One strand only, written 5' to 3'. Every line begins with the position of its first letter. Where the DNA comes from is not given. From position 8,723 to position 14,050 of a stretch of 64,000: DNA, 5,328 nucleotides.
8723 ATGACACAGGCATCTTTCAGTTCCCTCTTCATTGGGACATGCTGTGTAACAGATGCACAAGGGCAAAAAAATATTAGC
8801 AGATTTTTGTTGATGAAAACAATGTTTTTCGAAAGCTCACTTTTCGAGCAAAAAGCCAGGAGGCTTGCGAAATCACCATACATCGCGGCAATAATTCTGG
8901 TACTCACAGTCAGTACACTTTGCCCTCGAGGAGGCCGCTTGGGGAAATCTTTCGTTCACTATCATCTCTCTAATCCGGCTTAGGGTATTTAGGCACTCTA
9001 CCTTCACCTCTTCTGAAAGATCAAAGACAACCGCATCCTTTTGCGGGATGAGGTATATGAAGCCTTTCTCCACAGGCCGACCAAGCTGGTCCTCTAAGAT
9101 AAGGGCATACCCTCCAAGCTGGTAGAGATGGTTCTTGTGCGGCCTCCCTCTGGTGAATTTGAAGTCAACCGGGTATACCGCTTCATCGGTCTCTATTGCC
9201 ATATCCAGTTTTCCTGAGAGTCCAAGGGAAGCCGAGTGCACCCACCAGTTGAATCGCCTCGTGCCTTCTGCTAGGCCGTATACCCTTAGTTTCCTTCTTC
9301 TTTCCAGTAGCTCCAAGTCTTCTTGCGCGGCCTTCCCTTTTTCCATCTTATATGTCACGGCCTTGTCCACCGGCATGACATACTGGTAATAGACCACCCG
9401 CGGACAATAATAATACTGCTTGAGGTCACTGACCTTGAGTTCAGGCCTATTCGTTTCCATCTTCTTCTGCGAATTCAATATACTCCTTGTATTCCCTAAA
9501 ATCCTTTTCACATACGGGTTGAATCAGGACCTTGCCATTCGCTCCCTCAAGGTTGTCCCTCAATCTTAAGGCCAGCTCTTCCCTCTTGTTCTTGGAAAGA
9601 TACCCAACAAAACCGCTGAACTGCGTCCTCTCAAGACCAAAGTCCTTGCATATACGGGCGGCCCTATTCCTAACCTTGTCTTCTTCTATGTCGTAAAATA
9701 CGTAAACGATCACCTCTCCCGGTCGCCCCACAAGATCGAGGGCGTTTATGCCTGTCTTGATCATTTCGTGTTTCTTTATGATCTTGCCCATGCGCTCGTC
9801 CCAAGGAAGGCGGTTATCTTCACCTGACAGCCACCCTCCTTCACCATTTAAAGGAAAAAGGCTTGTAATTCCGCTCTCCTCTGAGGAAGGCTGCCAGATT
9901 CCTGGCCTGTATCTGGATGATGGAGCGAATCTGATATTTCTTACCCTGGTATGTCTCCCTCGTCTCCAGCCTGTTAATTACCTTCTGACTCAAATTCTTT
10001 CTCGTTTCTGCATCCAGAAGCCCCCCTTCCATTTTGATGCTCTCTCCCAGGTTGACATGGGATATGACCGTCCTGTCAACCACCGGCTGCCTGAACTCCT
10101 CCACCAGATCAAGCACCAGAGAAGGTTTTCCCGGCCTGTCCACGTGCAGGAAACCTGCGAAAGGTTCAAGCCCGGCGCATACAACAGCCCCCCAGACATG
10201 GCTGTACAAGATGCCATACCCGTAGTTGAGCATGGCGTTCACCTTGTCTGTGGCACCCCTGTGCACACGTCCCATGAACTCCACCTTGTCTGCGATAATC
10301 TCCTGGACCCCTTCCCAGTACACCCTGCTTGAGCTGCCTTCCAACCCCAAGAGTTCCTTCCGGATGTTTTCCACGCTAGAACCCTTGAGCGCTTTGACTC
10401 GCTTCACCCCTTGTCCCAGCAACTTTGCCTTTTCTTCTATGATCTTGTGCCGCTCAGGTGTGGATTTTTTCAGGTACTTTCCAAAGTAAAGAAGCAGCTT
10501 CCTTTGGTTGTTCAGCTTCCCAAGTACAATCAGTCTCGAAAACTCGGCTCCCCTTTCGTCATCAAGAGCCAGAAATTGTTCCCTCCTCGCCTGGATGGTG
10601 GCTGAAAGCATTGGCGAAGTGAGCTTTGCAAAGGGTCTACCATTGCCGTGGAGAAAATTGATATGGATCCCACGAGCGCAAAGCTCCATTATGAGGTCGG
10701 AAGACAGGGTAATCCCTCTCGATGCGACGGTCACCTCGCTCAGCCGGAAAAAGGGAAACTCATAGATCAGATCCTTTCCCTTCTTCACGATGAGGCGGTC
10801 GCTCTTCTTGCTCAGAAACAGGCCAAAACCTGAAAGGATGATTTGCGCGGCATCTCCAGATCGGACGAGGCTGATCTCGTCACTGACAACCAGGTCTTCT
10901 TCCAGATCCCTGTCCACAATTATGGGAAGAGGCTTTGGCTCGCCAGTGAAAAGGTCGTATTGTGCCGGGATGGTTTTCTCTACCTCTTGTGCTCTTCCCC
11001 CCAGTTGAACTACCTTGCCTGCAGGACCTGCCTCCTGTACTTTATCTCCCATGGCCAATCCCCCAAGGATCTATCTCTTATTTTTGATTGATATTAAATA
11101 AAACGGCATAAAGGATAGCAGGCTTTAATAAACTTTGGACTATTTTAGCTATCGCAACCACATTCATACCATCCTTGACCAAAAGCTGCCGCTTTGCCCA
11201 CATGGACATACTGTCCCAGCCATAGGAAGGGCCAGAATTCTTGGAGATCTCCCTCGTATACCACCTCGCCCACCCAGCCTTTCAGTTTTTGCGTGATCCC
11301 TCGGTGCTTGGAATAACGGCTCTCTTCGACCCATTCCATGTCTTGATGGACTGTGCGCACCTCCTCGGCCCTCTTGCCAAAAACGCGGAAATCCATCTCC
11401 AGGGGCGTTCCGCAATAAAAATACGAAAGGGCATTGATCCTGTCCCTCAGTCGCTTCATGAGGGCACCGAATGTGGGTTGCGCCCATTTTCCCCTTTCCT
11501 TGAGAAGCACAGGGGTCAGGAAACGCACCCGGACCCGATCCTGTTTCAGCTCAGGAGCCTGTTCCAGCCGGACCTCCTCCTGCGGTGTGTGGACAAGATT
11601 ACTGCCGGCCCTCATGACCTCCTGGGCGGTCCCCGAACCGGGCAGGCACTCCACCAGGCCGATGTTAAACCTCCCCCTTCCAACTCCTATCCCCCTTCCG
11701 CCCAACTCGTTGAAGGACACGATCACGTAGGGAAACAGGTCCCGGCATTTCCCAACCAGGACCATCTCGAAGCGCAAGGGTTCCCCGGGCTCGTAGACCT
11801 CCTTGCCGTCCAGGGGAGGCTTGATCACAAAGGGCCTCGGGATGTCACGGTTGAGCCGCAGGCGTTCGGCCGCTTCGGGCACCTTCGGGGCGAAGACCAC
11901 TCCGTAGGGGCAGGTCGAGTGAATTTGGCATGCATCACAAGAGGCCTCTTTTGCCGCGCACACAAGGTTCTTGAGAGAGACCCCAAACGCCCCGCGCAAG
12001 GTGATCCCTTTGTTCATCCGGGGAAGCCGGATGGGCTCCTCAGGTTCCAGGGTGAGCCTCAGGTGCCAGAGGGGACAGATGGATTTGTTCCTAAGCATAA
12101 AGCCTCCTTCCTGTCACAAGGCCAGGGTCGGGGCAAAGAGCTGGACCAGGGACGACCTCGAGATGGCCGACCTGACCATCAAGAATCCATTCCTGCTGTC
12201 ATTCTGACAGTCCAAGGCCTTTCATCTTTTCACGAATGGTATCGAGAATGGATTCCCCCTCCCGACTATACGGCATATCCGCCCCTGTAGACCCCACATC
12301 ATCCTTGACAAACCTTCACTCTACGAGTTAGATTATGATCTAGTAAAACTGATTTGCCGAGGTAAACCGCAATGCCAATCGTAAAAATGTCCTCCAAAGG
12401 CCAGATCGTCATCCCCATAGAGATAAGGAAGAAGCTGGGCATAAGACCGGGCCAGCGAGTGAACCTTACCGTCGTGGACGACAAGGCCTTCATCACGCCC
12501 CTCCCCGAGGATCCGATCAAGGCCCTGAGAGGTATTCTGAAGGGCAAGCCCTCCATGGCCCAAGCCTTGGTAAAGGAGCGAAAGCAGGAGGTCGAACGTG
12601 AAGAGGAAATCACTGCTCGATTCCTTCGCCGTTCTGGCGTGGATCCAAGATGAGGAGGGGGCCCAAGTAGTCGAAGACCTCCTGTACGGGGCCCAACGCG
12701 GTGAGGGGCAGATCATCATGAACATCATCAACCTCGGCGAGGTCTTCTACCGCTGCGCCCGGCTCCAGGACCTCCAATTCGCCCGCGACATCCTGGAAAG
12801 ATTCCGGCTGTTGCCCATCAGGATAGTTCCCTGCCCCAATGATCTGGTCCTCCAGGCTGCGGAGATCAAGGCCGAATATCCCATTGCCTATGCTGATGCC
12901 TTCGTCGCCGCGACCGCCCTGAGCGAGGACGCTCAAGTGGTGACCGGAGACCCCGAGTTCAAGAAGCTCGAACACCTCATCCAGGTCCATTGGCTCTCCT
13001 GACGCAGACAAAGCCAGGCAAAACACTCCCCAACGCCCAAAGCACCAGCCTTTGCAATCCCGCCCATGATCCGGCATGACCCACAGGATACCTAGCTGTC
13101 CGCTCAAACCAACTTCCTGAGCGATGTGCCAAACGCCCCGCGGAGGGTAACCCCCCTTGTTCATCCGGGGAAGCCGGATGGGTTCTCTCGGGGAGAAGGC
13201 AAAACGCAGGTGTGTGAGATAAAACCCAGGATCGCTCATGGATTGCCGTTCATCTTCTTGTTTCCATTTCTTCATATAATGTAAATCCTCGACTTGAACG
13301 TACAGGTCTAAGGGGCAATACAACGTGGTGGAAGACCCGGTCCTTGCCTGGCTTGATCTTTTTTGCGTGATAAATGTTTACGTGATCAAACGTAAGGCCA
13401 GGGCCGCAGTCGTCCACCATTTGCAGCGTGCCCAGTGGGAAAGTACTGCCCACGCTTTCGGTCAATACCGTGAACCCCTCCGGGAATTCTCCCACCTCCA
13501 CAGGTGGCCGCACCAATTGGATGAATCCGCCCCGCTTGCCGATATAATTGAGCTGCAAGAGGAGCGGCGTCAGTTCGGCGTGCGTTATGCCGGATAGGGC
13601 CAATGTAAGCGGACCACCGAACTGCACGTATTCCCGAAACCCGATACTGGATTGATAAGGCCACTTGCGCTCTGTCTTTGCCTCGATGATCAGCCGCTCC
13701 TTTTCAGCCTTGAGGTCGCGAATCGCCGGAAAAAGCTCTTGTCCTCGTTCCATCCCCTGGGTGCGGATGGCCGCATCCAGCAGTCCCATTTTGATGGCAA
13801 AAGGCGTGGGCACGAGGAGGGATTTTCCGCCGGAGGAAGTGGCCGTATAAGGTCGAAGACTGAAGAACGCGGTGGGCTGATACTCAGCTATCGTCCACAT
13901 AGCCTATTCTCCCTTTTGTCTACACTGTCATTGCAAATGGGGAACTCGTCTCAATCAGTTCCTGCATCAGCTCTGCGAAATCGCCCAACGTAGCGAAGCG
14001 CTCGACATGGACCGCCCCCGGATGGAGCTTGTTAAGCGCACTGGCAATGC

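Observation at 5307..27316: Composite CRISPR-Cas locus: a complete III-C-ordered effector module nested between cas3 and a type I cas8-cas7-cas5 set, served by one cas6, one adaptation module and one array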

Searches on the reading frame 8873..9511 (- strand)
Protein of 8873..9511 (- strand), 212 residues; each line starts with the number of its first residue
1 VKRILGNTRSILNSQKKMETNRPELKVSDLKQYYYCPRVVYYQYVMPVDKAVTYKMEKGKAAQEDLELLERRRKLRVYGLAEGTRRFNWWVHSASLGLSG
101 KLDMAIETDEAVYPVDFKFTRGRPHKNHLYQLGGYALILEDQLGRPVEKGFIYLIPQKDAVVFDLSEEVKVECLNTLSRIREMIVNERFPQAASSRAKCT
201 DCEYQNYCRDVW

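Call 6: search_protein_families(library=padloc, proteins=[window:8873-9511:-], max_evalue=0.01)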
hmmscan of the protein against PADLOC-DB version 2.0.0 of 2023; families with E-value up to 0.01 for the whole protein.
window:8873-9511:- (212 aa): 25 families
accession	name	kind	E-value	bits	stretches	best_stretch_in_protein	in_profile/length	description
PDLC02083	Cas4_II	-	1.8e-43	147.2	1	25-210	2-185/186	-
PDLC00943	Cas4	-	3.3e-33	113.2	1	26-208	2-178/180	CRISPR-associated protein Cas4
PDLC01250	Cas4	-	2.8e-32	110.3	1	26-208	2-167/168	"CAS-I,CAS-II,CAS-III,CAS-IV,CAS-V,CAS-VI; acquisition_associated"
PDLC02034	Cas4d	-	7.5e-30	102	1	24-208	5-180/192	-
PDLC00944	Cas4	-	3.7e-25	87.1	1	26-208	2-176/177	Cas4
PDLC01447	Cas4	-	1.9e-24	84.9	1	25-209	5-158/161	"CAS-I,CAS-II,CAS-III,CAS-IV,CAS-V,CAS-VI; acquisition_associated"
PDLC02087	Cas4b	-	3.7e-24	83.9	1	25-208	3-188/189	-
PDLC02035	Cas4d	-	4.5e-24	83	1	25-208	6-174/196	-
PDLC01611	Cas4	-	1.7e-20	71.9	1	27-208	2-156/158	"CAS-I,CAS-II,CAS-III,CAS-IV,CAS-V,CAS-VI; acquisition_associated"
PDLC01773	Cas4c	-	3.4e-20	70.4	1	16-209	11-194/229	-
PDLC01747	Cas1g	-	5.6e-19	66.1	1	28-208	4-176/523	-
PDLC02067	Cas1b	-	7.3e-11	39.5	1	85-208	44-174/533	-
PDLC02085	Cas4a2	-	2.6e-10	38.9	1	26-209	3-162/166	-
PDLC01775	Cas4c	-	1e-08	33.5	1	109-208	9-108/131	-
PDLC01272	Cas4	-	1.5e-08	32.6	1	105-208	155-261/262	"CAS-I,CAS-II,CAS-III,CAS-IV,CAS-V,CAS-VI; acquisition_associated"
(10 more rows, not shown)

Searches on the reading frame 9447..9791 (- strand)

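Call 6: search_protein_families(library=padloc, proteins=[window:9447-9791:-], max_evalue=0.01)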
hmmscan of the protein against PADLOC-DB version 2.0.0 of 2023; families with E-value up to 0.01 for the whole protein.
window:9447-9791:- (114 aa): 17 families
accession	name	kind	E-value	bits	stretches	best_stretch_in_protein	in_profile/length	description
PDLC02077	Cas2b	-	2.8e-22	77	1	28-102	2-76/96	-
PDLC01649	Cas2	-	5.3e-15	53.5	1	29-98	3-70/70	"CAS-I,CAS-II,CAS-III,CAS-IV,CAS-V,CAS-VI; acquisition_2"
PDLC01525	Cas2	-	5.7e-14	50.6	1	28-99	2-72/90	"CAS-I,CAS-II,CAS-III,CAS-IV,CAS-V,CAS-VI; acquisition_2"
PDLC01338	Cas2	-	5.9e-14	50.4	1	29-102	1-70/76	"CAS-I,CAS-II,CAS-III,CAS-IV,CAS-V,CAS-VI; acquisition_2"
PDLC01443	Cas2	-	8.7e-14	49.8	1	28-102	2-73/86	"CAS-I,CAS-II,CAS-III,CAS-IV,CAS-V,CAS-VI; acquisition_2"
PDLC00935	Cas2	-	6.1e-13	47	1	29-101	3-78/96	CRISPR-associated endonuclease Cas2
PDLC01251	Cas2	-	5.4e-12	43.8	1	30-96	4-67/84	"CAS-I,CAS-II,CAS-III,CAS-IV,CAS-V,CAS-VI; acquisition_2"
PDLC00936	Cas2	-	5.7e-10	37.5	1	31-103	3-76/83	Cas2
PDLC02075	Cas2a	-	8.9e-10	36.8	1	29-100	3-74/85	-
PDLC02027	Cas2d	-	1.7e-09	36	1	29-104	3-77/89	-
PDLC02070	Cas2_II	-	1.9e-08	32.6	1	30-94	4-67/89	-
PDLC02078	Cas2b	-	2.9e-08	31.5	1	30-102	6-76/94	-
PDLC01756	Cas2g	-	8e-08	30.2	1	31-93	8-69/96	-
PDLC01748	Cas2_IIIa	-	2.9e-07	28.9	1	28-90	2-62/88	-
PDLC02074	Cas2_IIIb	-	4.5e-07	27.9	1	29-97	3-69/86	-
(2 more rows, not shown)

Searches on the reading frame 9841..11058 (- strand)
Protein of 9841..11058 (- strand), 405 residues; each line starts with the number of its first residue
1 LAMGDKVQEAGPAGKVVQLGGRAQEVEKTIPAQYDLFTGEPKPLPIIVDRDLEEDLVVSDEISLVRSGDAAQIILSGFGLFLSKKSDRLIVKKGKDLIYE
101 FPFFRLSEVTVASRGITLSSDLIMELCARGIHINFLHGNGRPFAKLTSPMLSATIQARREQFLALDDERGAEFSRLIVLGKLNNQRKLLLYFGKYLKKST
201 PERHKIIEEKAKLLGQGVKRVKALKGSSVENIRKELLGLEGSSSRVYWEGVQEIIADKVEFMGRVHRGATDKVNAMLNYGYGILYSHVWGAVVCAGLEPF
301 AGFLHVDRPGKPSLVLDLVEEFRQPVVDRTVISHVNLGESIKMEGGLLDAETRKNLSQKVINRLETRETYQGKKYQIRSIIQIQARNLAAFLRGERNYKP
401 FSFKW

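Call 6: search_protein_families(library=padloc, proteins=[window:9841-11058:-], max_evalue=0.01)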
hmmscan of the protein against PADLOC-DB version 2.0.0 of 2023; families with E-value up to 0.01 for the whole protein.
window:9841-11058:- (405 aa): 29 families (the best 25 are shown)
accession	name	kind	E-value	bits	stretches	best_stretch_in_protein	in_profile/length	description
PDLC02062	Cas1_II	-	3e-87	290.9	1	72-405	3-317/317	-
PDLC02066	Cas1b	-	3.7e-82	274.2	1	72-394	2-321/322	-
PDLC00927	Cas1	-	6e-76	253.7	1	73-400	2-327/327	CRISPR-associated endonuclease Cas1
PDLC01248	Cas1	-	1.2e-71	239.6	1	73-394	3-289/289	"CAS-I,CAS-II,CAS-III,CAS-IV,CAS-V,CAS-VI; acquisition_1"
PDLC01608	Cas1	-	1e-67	226.5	1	75-358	3-272/276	"CAS-I,CAS-II,CAS-III,CAS-IV,CAS-V,CAS-VI; acquisition_1"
PDLC02063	Cas1_IIIb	-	2.5e-65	219.2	1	69-405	309-617/617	-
PDLC00928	Cas1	-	3.3e-64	214.9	1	81-394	10-315/315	Cas1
PDLC01449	Cas1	-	3.4e-64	214.8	1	72-396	3-284/285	"CAS-I,CAS-II,CAS-III,CAS-IV,CAS-V,CAS-VI; acquisition_1"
PDLC01249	Cas1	-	7.5e-60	200.5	1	74-338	2-239/246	"CAS-I,CAS-II,CAS-III,CAS-IV,CAS-V,CAS-VI; acquisition_1"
PDLC01334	Cas1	-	2.7e-56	189.3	1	80-401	12-335/336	"CAS-I,CAS-II,CAS-III,CAS-IV,CAS-V,CAS-VI; acquisition_1"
PDLC00923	Cas1c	-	7e-56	187.9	1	80-402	13-339/340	"CRISPR-associated endonuclease Cas1, subtype I-C/DVULG"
PDLC02025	Cas1d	-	1.3e-55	187.1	1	81-404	12-316/316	-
PDLC01743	Cas1c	-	1.7e-54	183.3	1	80-403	15-336/337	-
PDLC02064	Cas1a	-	5.8e-54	181.6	1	72-403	3-276/277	-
PDLC01747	Cas1g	-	8.9e-53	177.6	1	68-399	195-518/523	-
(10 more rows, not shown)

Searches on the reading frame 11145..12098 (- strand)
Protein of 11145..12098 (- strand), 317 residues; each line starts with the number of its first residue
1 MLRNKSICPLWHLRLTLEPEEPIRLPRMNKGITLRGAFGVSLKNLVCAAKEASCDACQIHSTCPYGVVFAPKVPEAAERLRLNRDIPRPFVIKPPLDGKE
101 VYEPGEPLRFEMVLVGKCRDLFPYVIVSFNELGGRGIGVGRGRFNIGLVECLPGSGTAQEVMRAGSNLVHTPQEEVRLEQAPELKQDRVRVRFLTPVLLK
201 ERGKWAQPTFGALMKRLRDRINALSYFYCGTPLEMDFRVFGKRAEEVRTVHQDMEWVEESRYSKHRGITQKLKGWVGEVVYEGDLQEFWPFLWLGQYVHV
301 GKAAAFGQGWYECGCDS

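Call 6: search_protein_families(library=padloc, proteins=[window:11145-12098:-], max_evalue=0.01)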
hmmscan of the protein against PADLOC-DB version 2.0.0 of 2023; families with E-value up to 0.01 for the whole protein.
window:11145-12098:- (317 aa): 8 families
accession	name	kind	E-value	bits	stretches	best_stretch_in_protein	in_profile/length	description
PDLC01477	Cas6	-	1.8e-91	304.7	1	9-313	4-294/296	"CAS-I,CAS-II,CAS-III,CAS-IV,CAS-V,CAS-VI; crRNAmaturation"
PDLC01496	Cas6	-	1.2e-64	216.4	1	12-312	6-277/281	"CAS-I,CAS-II,CAS-III,CAS-IV,CAS-V,CAS-VI; crRNAmaturation"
PDLC01650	Cas6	-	5.2e-21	73.6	1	191-309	1-102/102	"CAS-I,CAS-II,CAS-III,CAS-IV,CAS-V,CAS-VI; crRNAmaturation"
PDLC02098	Cas6_IIIa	-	2.6e-10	39.1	1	13-313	3-199/200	-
PDLC00956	Cas6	-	5.1e-10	38.3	1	174-312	69-200/200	CRISPR-associated endoribonuclease Cas6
PDLC01466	Cas6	-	9.2e-10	36.5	1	81-312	30-218/223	"CAS-I,CAS-II,CAS-III,CAS-IV,CAS-V,CAS-VI; crRNAmaturation"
PDLC01265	Cas6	-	4.3e-07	29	1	87-312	1-179/179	"CAS-I,CAS-II,CAS-III,CAS-IV,CAS-V,CAS-VI; crRNAmaturation"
PDLC01373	Cas6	-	9e-07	26.8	1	31-141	26-130/289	"CAS-I,CAS-II,CAS-III,CAS-IV,CAS-V,CAS-VI; crRNAmaturation"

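Call 7: search_protein_families(library=ncbifam, proteins=[window:11145-12098:-], max_evalue=0.001)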
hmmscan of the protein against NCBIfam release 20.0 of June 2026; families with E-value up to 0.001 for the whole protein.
window:11145-12098:- (317 aa): 1 family
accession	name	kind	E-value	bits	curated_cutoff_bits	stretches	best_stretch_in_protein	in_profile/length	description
TIGR01877.1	cas_cas6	equivalog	1.9e-09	38.3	58.65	1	174-312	69-200/200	CRISPR-associated endoribonuclease Cas6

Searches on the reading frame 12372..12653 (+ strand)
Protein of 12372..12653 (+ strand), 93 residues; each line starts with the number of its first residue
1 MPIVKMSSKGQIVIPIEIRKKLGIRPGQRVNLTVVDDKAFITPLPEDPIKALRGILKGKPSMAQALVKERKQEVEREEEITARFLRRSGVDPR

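Call 6: search_protein_families(library=padloc, proteins=[window:12372-12653:+], max_evalue=0.01)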
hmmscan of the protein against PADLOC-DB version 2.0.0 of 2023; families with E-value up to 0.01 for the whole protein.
window:12372-12653:+ (93 aa): 0 families

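Call 27: search_protein_families(library=pfam, proteins=[window:12372-12653:+], max_evalue=0.01)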
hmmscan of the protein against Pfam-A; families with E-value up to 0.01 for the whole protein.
window:12372-12653:+ (93 aa): 1 family
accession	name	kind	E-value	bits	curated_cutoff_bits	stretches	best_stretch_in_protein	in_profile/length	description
PF04014.23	MazE_antitoxin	-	2.5e-12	47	24.7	1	3-44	1-43/48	Antidote-toxin recognition MazE, bacterial antitoxin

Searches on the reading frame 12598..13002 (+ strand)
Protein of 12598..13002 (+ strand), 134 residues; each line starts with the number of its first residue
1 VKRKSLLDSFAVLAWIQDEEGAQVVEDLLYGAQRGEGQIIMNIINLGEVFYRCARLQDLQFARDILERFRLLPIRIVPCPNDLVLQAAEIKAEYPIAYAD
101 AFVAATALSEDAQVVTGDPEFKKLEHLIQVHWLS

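Call 6: search_protein_families(library=padloc, proteins=[window:12598-13002:+], max_evalue=0.01)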
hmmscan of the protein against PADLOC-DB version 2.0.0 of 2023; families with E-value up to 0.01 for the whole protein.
window:12598-13002:+ (134 aa): 0 families

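Call 27: search_protein_families(library=pfam, proteins=[window:12598-13002:+], max_evalue=0.01)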
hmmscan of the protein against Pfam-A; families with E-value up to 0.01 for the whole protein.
window:12598-13002:+ (134 aa): 1 family
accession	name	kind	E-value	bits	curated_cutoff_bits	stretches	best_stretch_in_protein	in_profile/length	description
PF01850.27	PIN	-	1.2e-17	65.1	23.6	1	6-125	2-118/120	PIN domain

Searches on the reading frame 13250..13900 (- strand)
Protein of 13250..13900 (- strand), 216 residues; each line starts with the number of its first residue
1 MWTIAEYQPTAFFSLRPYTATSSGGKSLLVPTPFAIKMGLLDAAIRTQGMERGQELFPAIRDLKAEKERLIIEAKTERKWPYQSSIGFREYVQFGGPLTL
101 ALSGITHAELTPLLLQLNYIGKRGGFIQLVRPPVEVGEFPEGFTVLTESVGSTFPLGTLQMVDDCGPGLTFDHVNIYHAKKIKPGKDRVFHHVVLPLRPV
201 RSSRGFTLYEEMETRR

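Call 6: search_protein_families(library=padloc, proteins=[window:13250-13900:-], max_evalue=0.01)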
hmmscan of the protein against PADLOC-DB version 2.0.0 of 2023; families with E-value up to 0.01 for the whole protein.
window:13250-13900:- (216 aa): 1 family
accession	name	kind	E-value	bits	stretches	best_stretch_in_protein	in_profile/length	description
PDLC01390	Cas5a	-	4.6e-52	174.9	1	1-212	1-220/221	CAS-I-A; effector_G5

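Call 7: search_protein_families(library=ncbifam, proteins=[window:13250-13900:-], max_evalue=0.001)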
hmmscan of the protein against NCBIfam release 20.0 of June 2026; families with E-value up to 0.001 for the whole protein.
window:13250-13900:- (216 aa): 0 families

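Call 27: search_protein_families(library=pfam, proteins=[window:13250-13900:-], max_evalue=0.01)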
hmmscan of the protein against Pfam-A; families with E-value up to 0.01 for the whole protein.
window:13250-13900:- (216 aa): 0 families
